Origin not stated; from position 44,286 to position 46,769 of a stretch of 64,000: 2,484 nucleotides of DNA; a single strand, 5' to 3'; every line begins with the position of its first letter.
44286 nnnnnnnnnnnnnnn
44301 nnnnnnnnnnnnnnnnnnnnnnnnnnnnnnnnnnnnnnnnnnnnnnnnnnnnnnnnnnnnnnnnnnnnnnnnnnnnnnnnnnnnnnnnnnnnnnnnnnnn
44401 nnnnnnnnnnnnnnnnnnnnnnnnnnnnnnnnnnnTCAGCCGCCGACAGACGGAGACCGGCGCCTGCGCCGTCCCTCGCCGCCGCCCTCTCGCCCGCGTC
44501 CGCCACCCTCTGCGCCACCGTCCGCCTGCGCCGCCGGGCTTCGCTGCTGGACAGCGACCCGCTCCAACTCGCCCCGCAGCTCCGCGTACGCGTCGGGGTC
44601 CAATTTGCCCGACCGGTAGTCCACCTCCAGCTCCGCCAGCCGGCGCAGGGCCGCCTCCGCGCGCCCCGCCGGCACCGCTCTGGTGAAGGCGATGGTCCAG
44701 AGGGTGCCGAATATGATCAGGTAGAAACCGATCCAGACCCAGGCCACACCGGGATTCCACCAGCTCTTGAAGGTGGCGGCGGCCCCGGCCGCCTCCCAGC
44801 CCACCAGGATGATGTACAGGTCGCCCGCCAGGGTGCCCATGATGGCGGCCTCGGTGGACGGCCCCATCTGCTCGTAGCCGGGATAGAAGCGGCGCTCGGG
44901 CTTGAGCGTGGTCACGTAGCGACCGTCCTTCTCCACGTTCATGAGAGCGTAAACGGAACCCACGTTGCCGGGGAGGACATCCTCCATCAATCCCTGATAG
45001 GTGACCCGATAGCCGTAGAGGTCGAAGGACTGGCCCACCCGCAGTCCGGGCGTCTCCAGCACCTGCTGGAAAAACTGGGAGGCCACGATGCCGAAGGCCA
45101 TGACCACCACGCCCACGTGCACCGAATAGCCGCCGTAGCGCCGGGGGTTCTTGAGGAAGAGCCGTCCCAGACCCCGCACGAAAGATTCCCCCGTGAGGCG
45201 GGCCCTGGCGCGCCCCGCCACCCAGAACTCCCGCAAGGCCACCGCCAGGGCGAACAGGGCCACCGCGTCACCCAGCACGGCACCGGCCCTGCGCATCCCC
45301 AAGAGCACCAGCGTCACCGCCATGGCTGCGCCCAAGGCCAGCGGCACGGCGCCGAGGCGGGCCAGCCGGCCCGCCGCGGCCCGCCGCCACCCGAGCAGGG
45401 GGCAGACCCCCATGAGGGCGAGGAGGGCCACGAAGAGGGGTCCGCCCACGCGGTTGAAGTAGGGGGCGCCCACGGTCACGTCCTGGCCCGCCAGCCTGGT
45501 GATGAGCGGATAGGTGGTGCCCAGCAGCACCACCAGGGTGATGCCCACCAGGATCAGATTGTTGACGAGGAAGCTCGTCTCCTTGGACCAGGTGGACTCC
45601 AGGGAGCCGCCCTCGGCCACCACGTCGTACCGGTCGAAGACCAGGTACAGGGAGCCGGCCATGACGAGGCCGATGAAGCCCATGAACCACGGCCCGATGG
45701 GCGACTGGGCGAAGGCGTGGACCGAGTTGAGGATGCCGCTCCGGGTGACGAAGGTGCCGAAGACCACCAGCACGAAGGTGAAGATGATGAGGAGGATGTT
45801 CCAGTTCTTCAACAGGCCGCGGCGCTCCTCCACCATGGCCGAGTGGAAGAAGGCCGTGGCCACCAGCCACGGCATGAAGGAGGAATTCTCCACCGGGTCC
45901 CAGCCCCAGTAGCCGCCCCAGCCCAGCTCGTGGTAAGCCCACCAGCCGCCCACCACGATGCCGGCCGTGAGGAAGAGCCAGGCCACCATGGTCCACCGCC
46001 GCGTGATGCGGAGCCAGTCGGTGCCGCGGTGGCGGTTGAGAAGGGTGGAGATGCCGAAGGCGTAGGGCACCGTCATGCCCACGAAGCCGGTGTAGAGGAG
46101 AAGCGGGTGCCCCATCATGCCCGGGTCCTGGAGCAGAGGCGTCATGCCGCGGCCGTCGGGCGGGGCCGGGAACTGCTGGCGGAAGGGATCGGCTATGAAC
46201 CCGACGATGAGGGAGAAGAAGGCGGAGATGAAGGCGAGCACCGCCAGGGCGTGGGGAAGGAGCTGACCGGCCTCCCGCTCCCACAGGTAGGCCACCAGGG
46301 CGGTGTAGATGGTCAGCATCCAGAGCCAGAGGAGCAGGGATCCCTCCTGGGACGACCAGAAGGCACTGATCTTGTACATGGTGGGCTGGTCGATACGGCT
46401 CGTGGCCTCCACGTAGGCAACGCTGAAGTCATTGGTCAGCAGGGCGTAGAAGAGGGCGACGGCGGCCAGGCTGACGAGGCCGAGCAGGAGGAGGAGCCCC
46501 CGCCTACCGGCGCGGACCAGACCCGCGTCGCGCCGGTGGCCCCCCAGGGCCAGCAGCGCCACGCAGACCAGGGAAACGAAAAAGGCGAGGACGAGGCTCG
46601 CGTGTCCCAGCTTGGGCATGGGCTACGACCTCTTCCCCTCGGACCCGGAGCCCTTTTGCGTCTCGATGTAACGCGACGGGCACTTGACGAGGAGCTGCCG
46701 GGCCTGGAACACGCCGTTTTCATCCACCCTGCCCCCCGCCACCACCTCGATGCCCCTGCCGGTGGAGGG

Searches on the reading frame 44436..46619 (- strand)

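Call 40: search_protein_families(library=pfam, proteins=[window:44436-46619:-], max_evalue=0.00001)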
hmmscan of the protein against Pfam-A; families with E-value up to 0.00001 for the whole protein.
window:44436-46619:- (727 aa): 2 families
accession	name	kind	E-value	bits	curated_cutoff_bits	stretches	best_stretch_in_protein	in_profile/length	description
PF16327.10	CcmF_C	-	1.6e-55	189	28.7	1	314-643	2-320/323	Cytochrome c-type biogenesis protein CcmF C-terminal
PF01578.25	Cytochrom_C_asm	-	2e-39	135.9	29.9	1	88-294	1-206/212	Cytochrome C assembly protein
